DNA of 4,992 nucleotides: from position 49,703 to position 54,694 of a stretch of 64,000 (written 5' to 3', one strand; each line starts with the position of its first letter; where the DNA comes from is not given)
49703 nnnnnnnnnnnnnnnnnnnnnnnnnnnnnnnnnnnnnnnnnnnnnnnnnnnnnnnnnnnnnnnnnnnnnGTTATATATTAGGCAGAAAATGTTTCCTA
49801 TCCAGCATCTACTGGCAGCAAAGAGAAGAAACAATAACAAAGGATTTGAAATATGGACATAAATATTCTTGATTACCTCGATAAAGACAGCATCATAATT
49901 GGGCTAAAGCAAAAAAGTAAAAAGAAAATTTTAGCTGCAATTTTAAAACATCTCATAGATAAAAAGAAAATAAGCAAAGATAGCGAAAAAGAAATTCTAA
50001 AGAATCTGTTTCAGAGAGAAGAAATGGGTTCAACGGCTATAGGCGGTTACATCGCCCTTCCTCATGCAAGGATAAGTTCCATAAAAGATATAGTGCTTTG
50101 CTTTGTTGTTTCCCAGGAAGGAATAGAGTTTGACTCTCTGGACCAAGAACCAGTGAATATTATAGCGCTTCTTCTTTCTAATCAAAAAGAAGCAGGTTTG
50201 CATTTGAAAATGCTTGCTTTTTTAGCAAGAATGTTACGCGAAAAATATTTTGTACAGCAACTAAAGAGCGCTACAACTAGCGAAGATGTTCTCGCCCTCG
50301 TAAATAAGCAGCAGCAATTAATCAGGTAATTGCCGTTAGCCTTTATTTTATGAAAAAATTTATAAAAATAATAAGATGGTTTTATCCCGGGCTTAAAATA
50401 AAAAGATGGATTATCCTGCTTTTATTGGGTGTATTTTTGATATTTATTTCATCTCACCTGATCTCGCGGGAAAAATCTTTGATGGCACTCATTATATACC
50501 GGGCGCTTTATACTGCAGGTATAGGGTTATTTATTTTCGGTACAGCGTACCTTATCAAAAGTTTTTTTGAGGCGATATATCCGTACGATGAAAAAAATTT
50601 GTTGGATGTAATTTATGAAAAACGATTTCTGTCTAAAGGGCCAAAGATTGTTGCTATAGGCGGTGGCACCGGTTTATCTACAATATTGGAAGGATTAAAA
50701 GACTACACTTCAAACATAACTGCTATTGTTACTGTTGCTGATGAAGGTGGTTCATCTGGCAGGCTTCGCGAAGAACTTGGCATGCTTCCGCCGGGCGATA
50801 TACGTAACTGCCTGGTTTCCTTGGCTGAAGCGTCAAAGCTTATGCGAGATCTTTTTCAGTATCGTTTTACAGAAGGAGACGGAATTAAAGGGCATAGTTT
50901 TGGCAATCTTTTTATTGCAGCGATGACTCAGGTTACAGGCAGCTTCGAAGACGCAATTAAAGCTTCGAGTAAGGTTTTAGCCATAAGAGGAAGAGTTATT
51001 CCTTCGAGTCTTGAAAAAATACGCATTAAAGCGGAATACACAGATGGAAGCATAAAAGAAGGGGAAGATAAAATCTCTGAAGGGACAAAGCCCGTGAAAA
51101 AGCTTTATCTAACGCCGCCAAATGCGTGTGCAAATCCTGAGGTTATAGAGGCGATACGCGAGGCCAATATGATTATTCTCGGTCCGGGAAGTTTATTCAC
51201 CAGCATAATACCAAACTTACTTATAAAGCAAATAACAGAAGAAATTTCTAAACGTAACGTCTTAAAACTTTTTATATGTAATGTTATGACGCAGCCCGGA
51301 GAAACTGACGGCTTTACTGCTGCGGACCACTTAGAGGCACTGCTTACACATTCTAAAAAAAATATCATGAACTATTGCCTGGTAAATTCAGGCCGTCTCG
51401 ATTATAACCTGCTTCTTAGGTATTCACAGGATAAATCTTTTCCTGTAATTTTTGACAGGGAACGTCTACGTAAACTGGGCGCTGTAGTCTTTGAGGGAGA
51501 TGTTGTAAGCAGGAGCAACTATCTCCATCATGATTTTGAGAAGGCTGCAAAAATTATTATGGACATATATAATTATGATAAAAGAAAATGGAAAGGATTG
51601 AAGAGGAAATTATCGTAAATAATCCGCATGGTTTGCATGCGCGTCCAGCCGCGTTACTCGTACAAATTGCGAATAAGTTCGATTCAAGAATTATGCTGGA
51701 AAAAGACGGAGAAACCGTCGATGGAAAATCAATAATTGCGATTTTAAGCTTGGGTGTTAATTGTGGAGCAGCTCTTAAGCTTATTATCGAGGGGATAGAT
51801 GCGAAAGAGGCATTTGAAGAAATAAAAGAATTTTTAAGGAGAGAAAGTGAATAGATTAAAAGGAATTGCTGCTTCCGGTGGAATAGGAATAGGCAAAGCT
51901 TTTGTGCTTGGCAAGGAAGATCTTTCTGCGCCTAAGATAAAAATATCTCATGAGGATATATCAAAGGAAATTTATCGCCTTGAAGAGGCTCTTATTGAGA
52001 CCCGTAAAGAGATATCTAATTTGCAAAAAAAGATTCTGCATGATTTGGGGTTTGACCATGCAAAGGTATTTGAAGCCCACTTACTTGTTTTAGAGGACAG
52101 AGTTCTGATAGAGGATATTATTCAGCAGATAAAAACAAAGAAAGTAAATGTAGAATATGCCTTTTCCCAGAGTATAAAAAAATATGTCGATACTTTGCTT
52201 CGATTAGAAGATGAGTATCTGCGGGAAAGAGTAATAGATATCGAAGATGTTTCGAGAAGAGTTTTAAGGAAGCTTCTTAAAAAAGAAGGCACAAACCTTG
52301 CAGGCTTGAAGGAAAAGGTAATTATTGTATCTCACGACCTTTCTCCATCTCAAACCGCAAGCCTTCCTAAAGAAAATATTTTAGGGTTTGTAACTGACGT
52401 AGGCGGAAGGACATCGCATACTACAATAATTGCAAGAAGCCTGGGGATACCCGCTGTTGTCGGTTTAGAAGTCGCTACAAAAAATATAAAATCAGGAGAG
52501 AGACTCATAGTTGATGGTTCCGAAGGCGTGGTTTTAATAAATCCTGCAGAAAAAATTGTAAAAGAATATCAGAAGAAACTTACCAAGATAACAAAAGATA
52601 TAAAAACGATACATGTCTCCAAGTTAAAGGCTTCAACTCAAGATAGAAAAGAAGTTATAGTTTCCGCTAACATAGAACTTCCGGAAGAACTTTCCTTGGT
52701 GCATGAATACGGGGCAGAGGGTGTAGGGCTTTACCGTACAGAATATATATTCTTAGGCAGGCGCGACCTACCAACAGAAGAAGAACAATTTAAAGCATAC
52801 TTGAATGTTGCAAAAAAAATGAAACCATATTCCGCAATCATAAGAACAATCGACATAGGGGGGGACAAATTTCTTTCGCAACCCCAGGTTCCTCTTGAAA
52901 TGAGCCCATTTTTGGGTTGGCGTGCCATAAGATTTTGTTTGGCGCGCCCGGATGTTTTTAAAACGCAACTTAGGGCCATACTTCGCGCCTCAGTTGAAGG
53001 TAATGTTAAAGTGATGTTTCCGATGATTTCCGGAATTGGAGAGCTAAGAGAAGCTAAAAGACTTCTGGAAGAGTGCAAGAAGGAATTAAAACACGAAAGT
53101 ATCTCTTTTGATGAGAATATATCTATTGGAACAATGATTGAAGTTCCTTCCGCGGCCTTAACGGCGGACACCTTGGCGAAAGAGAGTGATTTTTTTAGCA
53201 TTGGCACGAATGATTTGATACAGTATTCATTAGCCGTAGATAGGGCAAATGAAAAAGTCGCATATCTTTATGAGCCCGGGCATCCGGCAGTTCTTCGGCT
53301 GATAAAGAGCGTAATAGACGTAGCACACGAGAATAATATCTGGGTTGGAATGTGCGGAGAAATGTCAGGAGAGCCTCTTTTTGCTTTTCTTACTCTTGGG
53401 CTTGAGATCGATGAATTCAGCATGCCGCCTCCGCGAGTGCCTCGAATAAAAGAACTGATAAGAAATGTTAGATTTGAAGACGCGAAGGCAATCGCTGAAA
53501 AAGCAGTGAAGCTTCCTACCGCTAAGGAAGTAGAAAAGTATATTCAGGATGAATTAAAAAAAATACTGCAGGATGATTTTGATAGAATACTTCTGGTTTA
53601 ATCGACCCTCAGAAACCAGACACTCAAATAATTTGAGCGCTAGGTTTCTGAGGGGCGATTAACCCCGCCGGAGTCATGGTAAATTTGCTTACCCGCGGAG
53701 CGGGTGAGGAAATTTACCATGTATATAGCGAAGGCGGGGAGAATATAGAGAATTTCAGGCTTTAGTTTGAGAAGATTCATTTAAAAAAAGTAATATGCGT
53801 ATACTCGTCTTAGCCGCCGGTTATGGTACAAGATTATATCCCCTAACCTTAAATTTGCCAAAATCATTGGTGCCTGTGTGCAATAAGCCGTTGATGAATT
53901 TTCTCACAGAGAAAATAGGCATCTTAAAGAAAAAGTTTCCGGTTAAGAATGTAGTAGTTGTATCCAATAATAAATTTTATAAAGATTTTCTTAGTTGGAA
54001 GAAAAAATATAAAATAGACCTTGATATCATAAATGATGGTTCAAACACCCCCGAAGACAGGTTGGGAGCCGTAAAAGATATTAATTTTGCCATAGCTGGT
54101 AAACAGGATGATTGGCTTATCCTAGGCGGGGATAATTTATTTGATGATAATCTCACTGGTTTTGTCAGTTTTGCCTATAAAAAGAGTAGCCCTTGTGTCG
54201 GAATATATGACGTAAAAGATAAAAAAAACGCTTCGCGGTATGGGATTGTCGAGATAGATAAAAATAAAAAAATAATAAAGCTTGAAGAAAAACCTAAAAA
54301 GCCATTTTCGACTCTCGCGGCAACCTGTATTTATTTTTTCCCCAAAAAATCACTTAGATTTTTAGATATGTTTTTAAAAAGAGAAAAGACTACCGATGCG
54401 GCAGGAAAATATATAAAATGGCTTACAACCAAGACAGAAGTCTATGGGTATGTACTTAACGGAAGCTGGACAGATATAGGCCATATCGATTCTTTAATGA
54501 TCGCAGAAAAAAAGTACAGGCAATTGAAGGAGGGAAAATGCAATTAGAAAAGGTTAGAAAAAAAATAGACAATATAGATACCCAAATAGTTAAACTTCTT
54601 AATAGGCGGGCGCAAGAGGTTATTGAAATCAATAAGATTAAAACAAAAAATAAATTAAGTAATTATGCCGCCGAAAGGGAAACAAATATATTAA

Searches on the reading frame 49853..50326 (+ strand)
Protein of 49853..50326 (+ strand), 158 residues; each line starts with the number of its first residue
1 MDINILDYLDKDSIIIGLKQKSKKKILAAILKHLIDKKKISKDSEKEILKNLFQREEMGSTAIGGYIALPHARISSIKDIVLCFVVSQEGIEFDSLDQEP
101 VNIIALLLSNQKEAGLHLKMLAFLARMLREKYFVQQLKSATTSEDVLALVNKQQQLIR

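Call 65: search_protein_families(library=pfam, proteins=[window:49853-50326:+], max_evalue=0.00001)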
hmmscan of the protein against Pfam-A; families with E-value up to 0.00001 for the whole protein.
window:49853-50326:+ (158 aa): 1 family
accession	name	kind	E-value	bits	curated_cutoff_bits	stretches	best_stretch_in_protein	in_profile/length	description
PF00359.27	PTS_EIIA_2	-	3.2e-34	118.4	27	1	8-152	2-143/144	Phosphoenolpyruvate-dependent sugar phosphotransferase system, EIIA 2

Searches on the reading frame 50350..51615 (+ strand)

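Call 66: search_protein_families(library=pfam, proteins=[window:50350-51615:+], max_evalue=0.00001)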
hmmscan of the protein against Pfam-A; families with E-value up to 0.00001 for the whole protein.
window:50350-51615:+ (422 aa): 1 family
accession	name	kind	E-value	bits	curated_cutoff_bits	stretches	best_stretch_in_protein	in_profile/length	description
PF01933.23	CofD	-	1.9e-111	372.3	30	1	100-385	1-289/290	2-phospho-L-lactate transferase CofD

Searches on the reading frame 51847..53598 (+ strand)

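Call 66: search_protein_families(library=pfam, proteins=[window:51847-53598:+], max_evalue=0.00001)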
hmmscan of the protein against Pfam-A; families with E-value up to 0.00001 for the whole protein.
window:51847-53598:+ (584 aa): 3 families
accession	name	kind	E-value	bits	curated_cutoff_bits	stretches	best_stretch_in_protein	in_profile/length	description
PF02896.24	PEP-utilizers_C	-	8.5e-113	376.8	22.8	1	257-541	7-291/293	PEP-utilising enzyme, PEP-binding domain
PF05524.18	PEP-utilisers_N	-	2e-31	109.1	24.4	1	5-128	1-121/121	PEP-utilising enzyme, N-terminal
PF00391.29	PEP-utilizers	-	1.9e-25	88.6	23.1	1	155-227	2-72/72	PEP-utilising enzyme, mobile domain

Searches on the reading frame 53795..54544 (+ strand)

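Call 66: search_protein_families(library=pfam, proteins=[window:53795-54544:+], max_evalue=0.00001)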
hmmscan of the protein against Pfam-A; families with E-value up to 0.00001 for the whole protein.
window:53795-54544:+ (250 aa): 1 family
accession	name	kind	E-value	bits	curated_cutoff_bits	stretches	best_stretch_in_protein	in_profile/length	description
PF00483.29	NTP_transferase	-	4e-40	138.4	21.2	1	4-242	3-243/245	Nucleotidyl transferase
